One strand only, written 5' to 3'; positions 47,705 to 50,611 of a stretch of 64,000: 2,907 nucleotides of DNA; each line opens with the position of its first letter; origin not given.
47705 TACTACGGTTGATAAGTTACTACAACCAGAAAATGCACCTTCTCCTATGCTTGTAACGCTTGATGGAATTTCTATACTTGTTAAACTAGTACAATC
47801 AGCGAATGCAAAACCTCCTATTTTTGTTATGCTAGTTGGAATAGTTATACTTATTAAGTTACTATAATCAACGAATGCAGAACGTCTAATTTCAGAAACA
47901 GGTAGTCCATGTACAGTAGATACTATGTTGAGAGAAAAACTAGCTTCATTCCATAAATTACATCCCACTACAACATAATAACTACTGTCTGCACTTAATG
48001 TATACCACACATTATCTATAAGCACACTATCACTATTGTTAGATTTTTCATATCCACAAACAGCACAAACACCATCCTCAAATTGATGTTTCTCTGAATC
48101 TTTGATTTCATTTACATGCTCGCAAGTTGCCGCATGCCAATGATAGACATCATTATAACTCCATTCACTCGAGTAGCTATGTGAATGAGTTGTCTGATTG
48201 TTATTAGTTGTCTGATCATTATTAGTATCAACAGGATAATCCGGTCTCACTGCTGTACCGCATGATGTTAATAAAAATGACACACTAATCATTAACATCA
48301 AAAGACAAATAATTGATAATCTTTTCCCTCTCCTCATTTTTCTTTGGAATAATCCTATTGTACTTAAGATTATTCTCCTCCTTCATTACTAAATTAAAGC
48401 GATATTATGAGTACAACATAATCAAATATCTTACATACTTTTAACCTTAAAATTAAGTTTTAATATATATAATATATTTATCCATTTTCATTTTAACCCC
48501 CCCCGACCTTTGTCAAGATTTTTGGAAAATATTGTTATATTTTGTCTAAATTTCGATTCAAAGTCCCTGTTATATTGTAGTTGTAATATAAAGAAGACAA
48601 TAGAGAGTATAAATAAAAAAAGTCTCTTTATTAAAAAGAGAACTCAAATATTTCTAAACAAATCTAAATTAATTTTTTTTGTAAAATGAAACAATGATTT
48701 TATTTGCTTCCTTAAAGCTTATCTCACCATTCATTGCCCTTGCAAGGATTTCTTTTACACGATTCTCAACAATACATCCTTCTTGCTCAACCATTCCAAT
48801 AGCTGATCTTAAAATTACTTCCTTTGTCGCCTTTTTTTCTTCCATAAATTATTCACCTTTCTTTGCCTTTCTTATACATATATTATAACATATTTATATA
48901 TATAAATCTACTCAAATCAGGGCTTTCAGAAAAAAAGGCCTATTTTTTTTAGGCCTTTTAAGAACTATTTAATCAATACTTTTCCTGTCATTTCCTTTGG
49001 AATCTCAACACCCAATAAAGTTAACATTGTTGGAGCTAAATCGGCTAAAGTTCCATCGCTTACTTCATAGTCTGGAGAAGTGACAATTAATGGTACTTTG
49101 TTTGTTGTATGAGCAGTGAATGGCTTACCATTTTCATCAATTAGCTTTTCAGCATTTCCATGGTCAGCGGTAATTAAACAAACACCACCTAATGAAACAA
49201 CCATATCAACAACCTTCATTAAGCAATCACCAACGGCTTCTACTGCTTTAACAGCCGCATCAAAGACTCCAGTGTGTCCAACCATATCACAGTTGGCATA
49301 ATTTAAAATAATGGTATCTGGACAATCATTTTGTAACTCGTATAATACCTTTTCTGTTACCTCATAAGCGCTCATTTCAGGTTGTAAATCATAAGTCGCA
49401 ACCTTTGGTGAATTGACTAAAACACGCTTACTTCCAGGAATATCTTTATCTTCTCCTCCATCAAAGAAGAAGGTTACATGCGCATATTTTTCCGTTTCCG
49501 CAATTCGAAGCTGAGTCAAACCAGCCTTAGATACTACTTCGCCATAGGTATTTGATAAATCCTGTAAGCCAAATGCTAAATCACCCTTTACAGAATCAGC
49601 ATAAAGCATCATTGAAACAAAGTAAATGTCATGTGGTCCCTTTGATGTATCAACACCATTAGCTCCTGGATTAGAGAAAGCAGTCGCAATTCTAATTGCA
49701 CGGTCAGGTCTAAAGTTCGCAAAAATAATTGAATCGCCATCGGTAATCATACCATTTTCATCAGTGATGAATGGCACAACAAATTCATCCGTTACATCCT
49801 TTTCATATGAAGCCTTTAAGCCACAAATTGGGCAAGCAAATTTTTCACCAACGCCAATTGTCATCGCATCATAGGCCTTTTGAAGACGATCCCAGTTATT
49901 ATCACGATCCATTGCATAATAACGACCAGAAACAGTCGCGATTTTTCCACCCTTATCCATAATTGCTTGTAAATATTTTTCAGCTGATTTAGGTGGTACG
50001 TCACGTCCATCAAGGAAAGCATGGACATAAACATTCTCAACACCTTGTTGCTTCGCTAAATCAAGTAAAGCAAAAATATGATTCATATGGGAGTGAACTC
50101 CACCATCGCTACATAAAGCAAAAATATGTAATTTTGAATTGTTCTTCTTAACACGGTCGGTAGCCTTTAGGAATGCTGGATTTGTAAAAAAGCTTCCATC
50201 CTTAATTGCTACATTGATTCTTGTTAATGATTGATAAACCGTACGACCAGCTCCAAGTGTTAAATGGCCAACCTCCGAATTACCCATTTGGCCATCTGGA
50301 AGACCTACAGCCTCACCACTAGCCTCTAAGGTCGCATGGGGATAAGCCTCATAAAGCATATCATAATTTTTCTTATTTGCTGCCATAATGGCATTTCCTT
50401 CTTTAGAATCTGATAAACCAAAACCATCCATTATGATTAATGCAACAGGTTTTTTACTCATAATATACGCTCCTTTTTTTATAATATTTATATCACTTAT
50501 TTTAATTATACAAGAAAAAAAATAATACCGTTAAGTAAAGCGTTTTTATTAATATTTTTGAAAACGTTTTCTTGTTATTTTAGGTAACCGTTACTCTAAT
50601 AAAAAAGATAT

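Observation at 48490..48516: Poly-G tract in the promoter spacer of the giant LRR lipoprotein: candidate phase-variation switch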

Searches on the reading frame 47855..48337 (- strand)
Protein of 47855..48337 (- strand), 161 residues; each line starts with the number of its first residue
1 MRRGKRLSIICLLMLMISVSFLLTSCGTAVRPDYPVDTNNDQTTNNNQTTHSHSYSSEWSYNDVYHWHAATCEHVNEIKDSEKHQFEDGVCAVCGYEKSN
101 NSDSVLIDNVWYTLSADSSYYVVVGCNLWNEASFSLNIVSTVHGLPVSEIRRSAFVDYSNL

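Call 21: find_homologous_proteins(query=window:47855-48337:-, max_evalue=0.00001)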
Query seq(161 aa) (161 aa): 1 proteins with E <= 0.00001 among 10 candidates.
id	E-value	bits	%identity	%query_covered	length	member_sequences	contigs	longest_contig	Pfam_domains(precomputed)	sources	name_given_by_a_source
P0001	2.7e-19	87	50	30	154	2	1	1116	-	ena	-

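Call 28: find_encoding_contigs(protein=P0001, flank=3000)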
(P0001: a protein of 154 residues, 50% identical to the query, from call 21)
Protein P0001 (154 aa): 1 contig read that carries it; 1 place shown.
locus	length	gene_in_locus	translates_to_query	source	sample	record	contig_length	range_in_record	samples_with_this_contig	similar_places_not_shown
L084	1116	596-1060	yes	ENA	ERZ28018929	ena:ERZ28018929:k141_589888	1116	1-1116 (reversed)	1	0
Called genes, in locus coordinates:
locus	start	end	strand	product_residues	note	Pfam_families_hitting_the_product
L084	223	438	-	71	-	PF13560:HTH_31, PF12844:HTH_19, PF01381:HTH_3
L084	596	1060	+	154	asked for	-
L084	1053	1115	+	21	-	?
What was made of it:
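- Tried and rejected: A homologue search with the N-terminal 161 aa (call 21) gave one unrelated 154-aa protein, P0001/L084 (call 28).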

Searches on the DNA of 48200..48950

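Call 35: search_rna_families(source=window, start=48200, end=48950, threshold=evalue, max_evalue=1)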
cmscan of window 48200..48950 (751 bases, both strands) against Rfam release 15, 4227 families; matches with E-value up to 1: 1.
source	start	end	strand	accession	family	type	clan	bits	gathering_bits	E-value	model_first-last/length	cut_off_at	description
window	48684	48732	+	RF00359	snoZ102_R77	Gene; snRNA; snoRNA; CD-box;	CL00060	23.9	40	0.44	1-88/88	no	Small nucleolar RNA Z102/R77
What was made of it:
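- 48338..48489 (-): Predicted 5'UTR of about 145 nt. It contains an SD-like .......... (48383-48374) and an 11-bp hairpin (48375-48347) ahead of the ATG. No Rfam family matches (call 35).
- Tried and rejected: Rfam found no known RNA element in the 5'UTR or the intergenic region (call 35).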

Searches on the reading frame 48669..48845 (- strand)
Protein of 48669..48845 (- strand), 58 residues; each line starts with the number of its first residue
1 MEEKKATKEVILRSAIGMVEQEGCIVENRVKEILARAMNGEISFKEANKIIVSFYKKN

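Call 12: find_encoding_contigs(protein=window:48669-48845:-, flank=3000, max_places=10)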
Protein window:48669-48845:- (58 aa): 2 contigs read that carry it; 1 place shown.
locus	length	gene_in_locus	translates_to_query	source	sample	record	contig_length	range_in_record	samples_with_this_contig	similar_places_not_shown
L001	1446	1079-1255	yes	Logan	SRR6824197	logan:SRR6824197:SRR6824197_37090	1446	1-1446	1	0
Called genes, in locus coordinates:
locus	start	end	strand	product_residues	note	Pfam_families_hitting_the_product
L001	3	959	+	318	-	?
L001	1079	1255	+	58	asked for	-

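Call 27: search_protein_families(library=pfam, proteins=[window:48669-48845:-], max_evalue=0.01)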
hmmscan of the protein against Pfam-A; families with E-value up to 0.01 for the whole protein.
window:48669-48845:- (58 aa): 0 families

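Call 91: search_protein_families(library=ncbifam, proteins=[window:48669-48845:-], max_evalue=1)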
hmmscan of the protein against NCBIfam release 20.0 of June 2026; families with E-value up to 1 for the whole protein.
window:48669-48845:- (58 aa): 1 family
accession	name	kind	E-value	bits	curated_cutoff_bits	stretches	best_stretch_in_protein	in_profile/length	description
TIGR00338.1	serB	equivalog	0.00061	19.4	144.15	1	24-52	38-66/219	phosphoserine phosphatase SerB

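Call 92: search_solved_structures(query=window:48672-48845:-, max_evalue=10)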
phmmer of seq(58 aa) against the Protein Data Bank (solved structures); distinct sequences matched with E-value up to 10: 1.
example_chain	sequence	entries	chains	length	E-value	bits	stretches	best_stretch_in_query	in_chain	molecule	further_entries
7qpl_A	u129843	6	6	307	0.35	14.7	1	26-52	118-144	O-phosphoserine phosphohydrolase | Phosphoserine phosphatase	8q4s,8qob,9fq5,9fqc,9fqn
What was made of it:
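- Tried and rejected: The 58-aa ORF has no significant match in Pfam, NCBIfam or the PDB (calls 27, 91, 92).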

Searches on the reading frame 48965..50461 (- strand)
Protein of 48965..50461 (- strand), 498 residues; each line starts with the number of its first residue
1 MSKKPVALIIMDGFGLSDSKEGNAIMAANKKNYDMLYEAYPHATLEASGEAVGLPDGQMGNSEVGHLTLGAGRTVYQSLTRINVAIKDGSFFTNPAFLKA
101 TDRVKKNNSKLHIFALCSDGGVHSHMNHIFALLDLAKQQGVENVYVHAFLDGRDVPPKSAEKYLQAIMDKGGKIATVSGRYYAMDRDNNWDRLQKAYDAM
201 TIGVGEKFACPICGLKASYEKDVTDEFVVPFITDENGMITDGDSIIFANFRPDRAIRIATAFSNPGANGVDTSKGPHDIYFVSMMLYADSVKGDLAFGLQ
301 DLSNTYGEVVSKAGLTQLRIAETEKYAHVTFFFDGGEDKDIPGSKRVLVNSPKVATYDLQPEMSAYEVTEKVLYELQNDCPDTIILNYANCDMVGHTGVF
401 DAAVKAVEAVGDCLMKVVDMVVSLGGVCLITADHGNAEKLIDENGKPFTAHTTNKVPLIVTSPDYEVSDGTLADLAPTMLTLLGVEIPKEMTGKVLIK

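Call 13: find_encoding_contigs(protein=window:48965-50461:-, flank=3000, max_places=10)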
Protein window:48965-50461:- (498 aa): no gene with exactly this product is on record in the collection.

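Call 19: find_related_loci(query=window:48965-50461:-, collection=genome_contigs, flank=10000)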
Query window:48965-50461:- (498 aa) in genome_contigs; peptide patterns used: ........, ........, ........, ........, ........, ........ (x = any residue, [..] = any of these).
600 stretches matched a pattern (row limit reached: there are more); 590 encode a relative of the query (tblastn E <= 1e-3); the best 80 are kept; 80 distinct loci.
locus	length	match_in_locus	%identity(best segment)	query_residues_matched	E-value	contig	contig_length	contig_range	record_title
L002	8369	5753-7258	65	3-498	0e+0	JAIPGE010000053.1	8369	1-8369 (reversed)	MAG: Candidatus Izimaplasma bacterium isolate Tobar14m-G22 Tobar14m-C5224, whole genome shotgun sequence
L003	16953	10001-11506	63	3-498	0e+0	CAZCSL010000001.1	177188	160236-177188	MAG TPA_asm: uncultured Candidatus Izemoplasmatales bacterium isolate binchicken_co32_235 genome assembly, contig: NODE_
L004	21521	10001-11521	63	1-497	0e+0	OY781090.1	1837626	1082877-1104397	MAG: Acholeplasmataceae bacterium isolate ac846720-52a4-4ed8-8e7a-77cd78ec885f genome assembly, chromosome: 1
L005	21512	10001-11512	62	3-497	0e+0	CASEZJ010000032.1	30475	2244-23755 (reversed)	uncultured bacterium isolate T14_L4_322322_idba_bin.17 genome assembly, contig: T14_L4_322322_idba_bin.17.fa_scaffold_42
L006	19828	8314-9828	60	1-497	0e+0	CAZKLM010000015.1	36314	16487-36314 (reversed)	MAG TPA_asm: uncultured Acholeplasmataceae bacterium isolate binchicken_co324_1 genome assembly, contig: NODE_492_length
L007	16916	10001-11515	62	1-497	0e+0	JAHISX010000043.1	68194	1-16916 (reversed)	MAG: Bacillota bacterium isolate MM_PC_MetaG.mb.192 MM_PC_MetaG.mb.192_k141_854976, whole genome shotgun sequence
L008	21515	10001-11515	61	1-497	0e+0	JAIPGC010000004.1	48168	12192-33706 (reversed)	MAG: Acholeplasmataceae bacterium isolate Tobar13m-G41 Tobar13m-C953, whole genome shotgun sequence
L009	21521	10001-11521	61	2-497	0e+0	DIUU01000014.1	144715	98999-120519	MAG TPA_asm: Acholeplasmataceae bacterium UBA6150 UBA6150_contig_7942, whole genome shotgun sequence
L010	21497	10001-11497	61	3-493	0e+0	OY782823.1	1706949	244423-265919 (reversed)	MAG: Acholeplasmataceae bacterium isolate 45ae5b24-82d0-47e0-b430-a4ed073fe207 genome assembly, chromosome: 1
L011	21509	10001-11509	61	3-497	0e+0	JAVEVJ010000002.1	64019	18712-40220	MAG: Acholeplasmataceae bacterium isolate BF4_119 NODE_1239_length_64019_cov_9.602141_Biofilm4, whole genome shotgun seq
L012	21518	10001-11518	60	1-497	0e+0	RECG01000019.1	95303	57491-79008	MAG: Acholeplasmataceae bacterium isolate DLM2.Bin120 NODE_128_length_95303_cov_10.6667, whole genome shotgun sequence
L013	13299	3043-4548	63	3-497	0e+0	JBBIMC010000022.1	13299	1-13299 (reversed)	MAG: Mycoplasmatota bacterium isolate RVF170221_bin_223 NODE_1261_length_13299_cov_3.885156, whole genome shotgun sequen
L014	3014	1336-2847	61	3-497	0e+0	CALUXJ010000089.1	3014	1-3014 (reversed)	MAG: uncultured Acholeplasmatales bacterium isolate BRZ_RD__bin49 genome assembly, contig: BRZ_RD__NODE_54445_length_301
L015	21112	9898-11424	58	1-498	0e+0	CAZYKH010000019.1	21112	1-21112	MAG TPA_asm: uncultured Acholeplasma sp. isolate ERP125879_co1_114 genome assembly, contig: NODE_984_length_21112_cov_28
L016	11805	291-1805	58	2-498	0e+0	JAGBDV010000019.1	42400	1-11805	MAG: Bacilli bacterium isolate RGIG9028 Water_deer_Rectum-4__c184139, whole genome shotgun sequence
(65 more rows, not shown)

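Call 60: find_homologous_proteins(query=window:48965-50461:-, max_evalue=1e-150)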
Query window:48965-50461:- (498 aa): 7769 proteins with E <= 1e-150 among 8000 candidates; the best 120 are listed.
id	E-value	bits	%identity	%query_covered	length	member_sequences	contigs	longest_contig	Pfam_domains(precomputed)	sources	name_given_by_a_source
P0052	0.0e+0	1103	97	100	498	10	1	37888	PF06415.19,PF01676.24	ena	-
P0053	0.0e+0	1030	91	100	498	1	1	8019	PF06415.19,PF01676.24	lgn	-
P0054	6.4e-277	937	83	100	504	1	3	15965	PF06415.19,PF01676.24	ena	-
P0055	7.7e-265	897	81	100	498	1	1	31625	PF06415.19,PF01676.24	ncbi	-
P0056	1.5e-227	774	71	99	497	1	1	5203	PF06415.19,PF01676.24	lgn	-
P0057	3.3e-227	773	70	99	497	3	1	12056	PF06415.19,PF01676.24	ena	-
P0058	3.8e-219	746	68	100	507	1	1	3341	PF06415.19,PF01676.24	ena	-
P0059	7.4e-219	745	68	100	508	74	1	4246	PF06415.19,PF01676.24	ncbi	-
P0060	1.4e-217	741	67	100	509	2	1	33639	PF06415.19,PF01676.24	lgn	-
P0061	1.6e-216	737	68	99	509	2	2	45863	PF06415.19,PF01676.24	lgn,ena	-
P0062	1.8e-216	737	66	100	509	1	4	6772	PF06415.19,PF01676.24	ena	-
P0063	5.9e-216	736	67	100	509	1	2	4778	PF06415.19,PF01676.24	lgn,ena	-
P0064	9.0e-216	735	67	100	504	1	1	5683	PF06415.19,PF01676.24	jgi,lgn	jgi:2,3-bisphosphoglycerate-independent phosphoglycerate mutase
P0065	9.6e-216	735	67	100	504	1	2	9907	PF06415.19,PF01676.24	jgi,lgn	jgi:2,3-bisphosphoglycerate-independent phosphoglycerate mutase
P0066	2.6e-214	730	66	100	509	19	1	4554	PF06415.19,PF01676.24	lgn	-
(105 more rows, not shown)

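Call 61: find_encoding_contigs(protein=P0052, flank=10000, max_places=10)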
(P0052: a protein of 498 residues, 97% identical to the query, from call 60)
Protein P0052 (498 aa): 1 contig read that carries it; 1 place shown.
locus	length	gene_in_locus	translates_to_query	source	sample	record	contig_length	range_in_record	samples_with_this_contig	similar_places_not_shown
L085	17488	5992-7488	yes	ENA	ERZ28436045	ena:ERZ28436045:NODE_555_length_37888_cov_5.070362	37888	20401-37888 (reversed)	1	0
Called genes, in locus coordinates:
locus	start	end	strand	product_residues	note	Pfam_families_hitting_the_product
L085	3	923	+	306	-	?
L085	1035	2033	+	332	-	PF01656:CbiA, PF02374:ArsA_ATPase (weak), PF09140:MipZ, PF10609:ParA, PF13614:AAA_31 (weak)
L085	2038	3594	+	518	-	PF16254:DUF4910 (weak), PF04389:Peptidase_M28, PF09397:FtsK_gamma (faint)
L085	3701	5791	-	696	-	PF00128:Alpha-amylase (faint), PF14701:hDGE_amylase (faint)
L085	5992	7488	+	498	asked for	PF01676:Metalloenzyme, PF06415:iPGM_N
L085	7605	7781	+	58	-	-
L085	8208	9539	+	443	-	PF03952:Enolase_N, PF00113:Enolase_C, PF13378:MR_MLE_C (faint)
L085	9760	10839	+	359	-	PF01022:HTH_5, PF12840:HTH_20 (weak)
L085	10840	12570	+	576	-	PF00664:ABC_membrane, PF00005:ABC_tran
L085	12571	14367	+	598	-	PF00664:ABC_membrane, PF00005:ABC_tran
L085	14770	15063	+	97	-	PF03840:SecG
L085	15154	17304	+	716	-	PF08206:OB_RNB, PF17876:CSD2, PF00773:RNB, PF00575:S1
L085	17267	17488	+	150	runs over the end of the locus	PF01668:SmpB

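Call 62: find_encoding_contigs(protein=P0053, flank=10000, max_places=10)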
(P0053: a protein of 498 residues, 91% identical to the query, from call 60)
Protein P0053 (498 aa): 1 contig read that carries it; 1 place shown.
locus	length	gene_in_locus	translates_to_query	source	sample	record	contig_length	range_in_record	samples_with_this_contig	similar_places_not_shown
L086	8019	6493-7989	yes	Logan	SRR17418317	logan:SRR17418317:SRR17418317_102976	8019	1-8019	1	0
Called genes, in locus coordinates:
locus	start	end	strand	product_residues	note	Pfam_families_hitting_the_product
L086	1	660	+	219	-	?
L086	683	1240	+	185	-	-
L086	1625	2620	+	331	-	PF01656:CbiA, PF02374:ArsA_ATPase (weak), PF09140:MipZ, PF10609:ParA, PF13614:AAA_31 (weak)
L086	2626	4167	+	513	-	PF04389:Peptidase_M28, PF01546:Peptidase_M20 (faint), PF09397:FtsK_gamma (weak)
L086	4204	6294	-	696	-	PF00128:Alpha-amylase (faint), PF14701:hDGE_amylase (faint)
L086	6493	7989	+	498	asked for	PF01676:Metalloenzyme, PF06415:iPGM_N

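Call 64: find_encoding_contigs(protein=P0054, flank=10000, max_places=10)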
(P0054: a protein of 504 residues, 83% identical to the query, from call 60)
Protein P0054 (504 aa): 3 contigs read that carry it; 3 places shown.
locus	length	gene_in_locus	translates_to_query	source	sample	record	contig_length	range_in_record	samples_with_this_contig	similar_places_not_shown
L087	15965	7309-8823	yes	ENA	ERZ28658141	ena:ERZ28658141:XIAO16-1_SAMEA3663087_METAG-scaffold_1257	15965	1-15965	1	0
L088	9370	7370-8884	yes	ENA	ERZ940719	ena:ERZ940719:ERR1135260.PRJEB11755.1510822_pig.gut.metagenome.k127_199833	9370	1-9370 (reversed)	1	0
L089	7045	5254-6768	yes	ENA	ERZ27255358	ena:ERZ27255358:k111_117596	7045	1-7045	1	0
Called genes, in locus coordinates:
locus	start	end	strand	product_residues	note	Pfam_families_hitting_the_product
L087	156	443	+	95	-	PF01909:NTP_transf_2 (weak), PF18765:Polbeta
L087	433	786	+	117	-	PF01934:HepT-like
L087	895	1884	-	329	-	PF00089:Trypsin, PF13365:Trypsin_2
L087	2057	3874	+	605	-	PF01966:HD (faint)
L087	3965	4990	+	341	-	-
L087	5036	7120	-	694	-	PF00128:Alpha-amylase (faint)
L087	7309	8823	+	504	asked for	PF01676:Metalloenzyme, PF06415:iPGM_N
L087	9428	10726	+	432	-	PF03952:Enolase_N, PF00113:Enolase_C, PF13378:MR_MLE_C (weak)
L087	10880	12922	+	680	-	PF01751:Toprim, PF01131:Topoisom_bac, PF01396:Zn_ribbon_Top1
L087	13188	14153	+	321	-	PF02881:SRP54_N, PF00448:SRP54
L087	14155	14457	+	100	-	PF04297:UPF0122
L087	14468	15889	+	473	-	PF02881:SRP54_N, PF00448:SRP54, PF02978:SRP_SPB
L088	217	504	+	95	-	PF01909:NTP_transf_2 (weak), PF18765:Polbeta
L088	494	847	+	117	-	PF01934:HepT-like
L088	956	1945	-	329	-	PF00089:Trypsin, PF13365:Trypsin_2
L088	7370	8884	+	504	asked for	PF01676:Metalloenzyme, PF06415:iPGM_N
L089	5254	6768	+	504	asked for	PF01676:Metalloenzyme, PF06415:iPGM_N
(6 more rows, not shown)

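Call 65: find_encoding_contigs(protein=P0055, flank=10000, max_places=10)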
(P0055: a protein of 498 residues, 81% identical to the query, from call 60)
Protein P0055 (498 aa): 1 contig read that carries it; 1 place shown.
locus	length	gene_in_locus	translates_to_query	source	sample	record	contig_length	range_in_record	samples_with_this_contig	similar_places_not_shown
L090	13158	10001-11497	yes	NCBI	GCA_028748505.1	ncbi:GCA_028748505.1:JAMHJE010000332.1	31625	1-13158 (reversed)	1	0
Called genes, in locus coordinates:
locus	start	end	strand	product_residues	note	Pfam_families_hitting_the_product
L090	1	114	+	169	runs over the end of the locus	PF00149:Metallophos, PF12850:Metallophos_2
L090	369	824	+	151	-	PF00293:NUDIX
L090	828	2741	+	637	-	PF02824:TGS, PF07973:tRNA_SAD, PF00587:tRNA-synt_2b, PF03129:HGTP_anticodon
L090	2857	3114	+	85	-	-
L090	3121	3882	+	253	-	-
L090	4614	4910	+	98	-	-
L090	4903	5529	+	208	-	-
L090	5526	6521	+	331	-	-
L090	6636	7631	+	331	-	PF00142:Fer4_NifH (faint), PF01656:CbiA, PF09140:MipZ, PF10609:ParA, PF13614:AAA_31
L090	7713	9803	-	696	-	PF00128:Alpha-amylase (weak)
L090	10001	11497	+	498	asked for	PF01676:Metalloenzyme, PF06415:iPGM_N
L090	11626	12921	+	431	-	PF03952:Enolase_N, PF00113:Enolase_C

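Call 71: list_cluster_members(proteins=[P0052])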
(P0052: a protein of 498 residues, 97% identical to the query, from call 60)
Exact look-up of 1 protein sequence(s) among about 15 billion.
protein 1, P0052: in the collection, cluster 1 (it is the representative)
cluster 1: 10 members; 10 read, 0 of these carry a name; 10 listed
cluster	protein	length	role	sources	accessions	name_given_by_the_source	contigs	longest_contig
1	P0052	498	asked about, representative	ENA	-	-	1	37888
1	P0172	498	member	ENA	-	-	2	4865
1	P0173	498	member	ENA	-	-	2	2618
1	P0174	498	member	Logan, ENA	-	-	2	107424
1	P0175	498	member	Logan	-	-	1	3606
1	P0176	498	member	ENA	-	-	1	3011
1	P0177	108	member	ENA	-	-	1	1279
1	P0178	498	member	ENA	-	-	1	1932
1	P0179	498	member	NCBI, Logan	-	-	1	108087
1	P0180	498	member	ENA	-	-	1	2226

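Call 72: find_encoding_contigs(protein=P0174, flank=10000, max_places=10)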
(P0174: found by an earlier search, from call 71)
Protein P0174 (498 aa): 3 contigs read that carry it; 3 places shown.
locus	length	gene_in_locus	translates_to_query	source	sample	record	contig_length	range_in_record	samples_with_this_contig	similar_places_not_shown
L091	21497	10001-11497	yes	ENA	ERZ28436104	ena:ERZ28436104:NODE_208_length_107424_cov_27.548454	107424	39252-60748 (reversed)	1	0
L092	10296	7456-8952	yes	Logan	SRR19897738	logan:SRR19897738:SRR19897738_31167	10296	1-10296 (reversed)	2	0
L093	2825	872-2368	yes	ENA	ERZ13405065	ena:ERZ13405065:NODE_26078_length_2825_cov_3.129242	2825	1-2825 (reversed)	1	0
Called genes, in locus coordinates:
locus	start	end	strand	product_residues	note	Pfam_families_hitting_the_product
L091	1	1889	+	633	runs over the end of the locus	PF02824:TGS, PF07973:tRNA_SAD, PF00587:tRNA-synt_2b, PF03129:HGTP_anticodon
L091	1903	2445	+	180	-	PF01741:MscL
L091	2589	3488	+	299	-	PF00005:ABC_tran, PF13304:AAA_21, PF13732:DrrA1-3_C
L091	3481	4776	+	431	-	PF12698:ABC2_membrane_3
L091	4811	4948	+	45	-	-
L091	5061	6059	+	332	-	PF01656:CbiA, PF02374:ArsA_ATPase (weak), PF09140:MipZ, PF10609:ParA, PF13614:AAA_31 (weak)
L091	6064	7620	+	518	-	PF16254:DUF4910 (faint), PF04389:Peptidase_M28, PF09397:FtsK_gamma (faint)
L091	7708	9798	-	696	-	PF00128:Alpha-amylase (faint), PF14701:hDGE_amylase (faint)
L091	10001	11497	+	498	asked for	PF01676:Metalloenzyme, PF06415:iPGM_N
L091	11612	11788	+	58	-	-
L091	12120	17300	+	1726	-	PF02892:zf-BED (faint), PF07102:YbcO (faint), PF24157:DUF7408 (faint), PF08242:Methyltransf_12 (faint), PF13306:LRR_5, PF13855:LRR_8 (faint), PF13306:LRR_5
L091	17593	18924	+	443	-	PF03952:Enolase_N, PF00113:Enolase_C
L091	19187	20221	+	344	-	PF01022:HTH_5, PF12840:HTH_20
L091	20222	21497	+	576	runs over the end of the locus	PF00664:ABC_membrane, PF00005:ABC_tran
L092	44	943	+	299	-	PF00005:ABC_tran, PF13304:AAA_21, PF13732:DrrA1-3_C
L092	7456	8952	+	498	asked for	PF01676:Metalloenzyme, PF06415:iPGM_N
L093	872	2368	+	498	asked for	PF01676:Metalloenzyme, PF06415:iPGM_N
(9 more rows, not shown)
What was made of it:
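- L091 is at 27x (call 72).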

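Call 77: find_encoding_contigs(protein=P0179, flank=10000, max_places=10)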
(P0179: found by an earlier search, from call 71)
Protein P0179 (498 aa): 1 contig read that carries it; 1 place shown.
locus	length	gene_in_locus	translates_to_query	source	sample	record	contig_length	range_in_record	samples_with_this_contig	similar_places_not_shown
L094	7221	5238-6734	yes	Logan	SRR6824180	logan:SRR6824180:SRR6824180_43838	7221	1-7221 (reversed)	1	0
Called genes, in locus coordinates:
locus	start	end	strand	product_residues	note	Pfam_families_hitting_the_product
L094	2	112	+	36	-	?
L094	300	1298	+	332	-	PF01656:CbiA, PF02374:ArsA_ATPase (weak), PF09140:MipZ, PF10609:ParA, PF13614:AAA_31 (weak)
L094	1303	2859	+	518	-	PF16254:DUF4910 (faint), PF04389:Peptidase_M28, PF09397:FtsK_gamma (faint)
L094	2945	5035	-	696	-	PF00128:Alpha-amylase (faint), PF14701:hDGE_amylase (faint)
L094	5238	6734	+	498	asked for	PF01676:Metalloenzyme, PF06415:iPGM_N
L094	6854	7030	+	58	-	-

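Call 78: find_encoding_contigs(protein=P0172, flank=10000, max_places=10)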
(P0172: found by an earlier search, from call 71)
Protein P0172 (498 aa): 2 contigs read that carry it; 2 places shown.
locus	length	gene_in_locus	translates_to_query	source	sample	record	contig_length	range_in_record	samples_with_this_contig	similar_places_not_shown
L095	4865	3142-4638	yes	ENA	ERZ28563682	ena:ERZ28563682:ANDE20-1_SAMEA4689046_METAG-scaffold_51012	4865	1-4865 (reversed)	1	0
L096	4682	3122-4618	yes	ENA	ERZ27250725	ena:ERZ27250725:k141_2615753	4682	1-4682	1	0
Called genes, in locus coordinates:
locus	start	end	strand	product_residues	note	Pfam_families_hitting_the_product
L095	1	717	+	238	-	?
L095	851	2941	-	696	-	PF00128:Alpha-amylase (faint), PF14701:hDGE_amylase (faint)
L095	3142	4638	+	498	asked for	PF01676:Metalloenzyme, PF06415:iPGM_N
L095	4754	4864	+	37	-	?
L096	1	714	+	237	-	?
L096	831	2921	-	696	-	PF00128:Alpha-amylase (faint), PF14701:hDGE_amylase (faint)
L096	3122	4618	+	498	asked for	PF01676:Metalloenzyme, PF06415:iPGM_N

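Call 91: search_protein_families(library=ncbifam, proteins=[L091:12120-17300:+], max_evalue=1)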
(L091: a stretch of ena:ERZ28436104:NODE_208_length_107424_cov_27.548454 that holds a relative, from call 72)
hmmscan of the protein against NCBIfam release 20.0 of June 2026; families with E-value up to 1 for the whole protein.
L091:12120-17300:+ (1726 aa): 5 families
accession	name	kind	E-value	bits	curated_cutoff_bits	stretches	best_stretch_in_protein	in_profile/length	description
NF047961.1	adhesin_HupY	equivalog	6.1e-40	137.1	1250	4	1505-1645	183-320/978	leucine-rich repeat adhesin HupY/LrrG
NF045861.1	glide_Gli349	exception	1.7e-24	84.7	1750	5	1492-1581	2662-2748/3169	gliding machinery surface structure protein Gli349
TIGR02992.1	ectoine_eutC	equivalog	0.064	12.3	471.65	0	467-505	196-239/326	ectoine utilization protein EutC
NF058647.1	lipo_LytA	equivalog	0.099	12.9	110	1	5-49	2-45/107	acidic lipoprotein LytA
NF004204.0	PRK05653.2-5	subfamily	0.15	11.5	352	0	1068-1121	48-101/226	3-oxoacyl-ACP reductase FabG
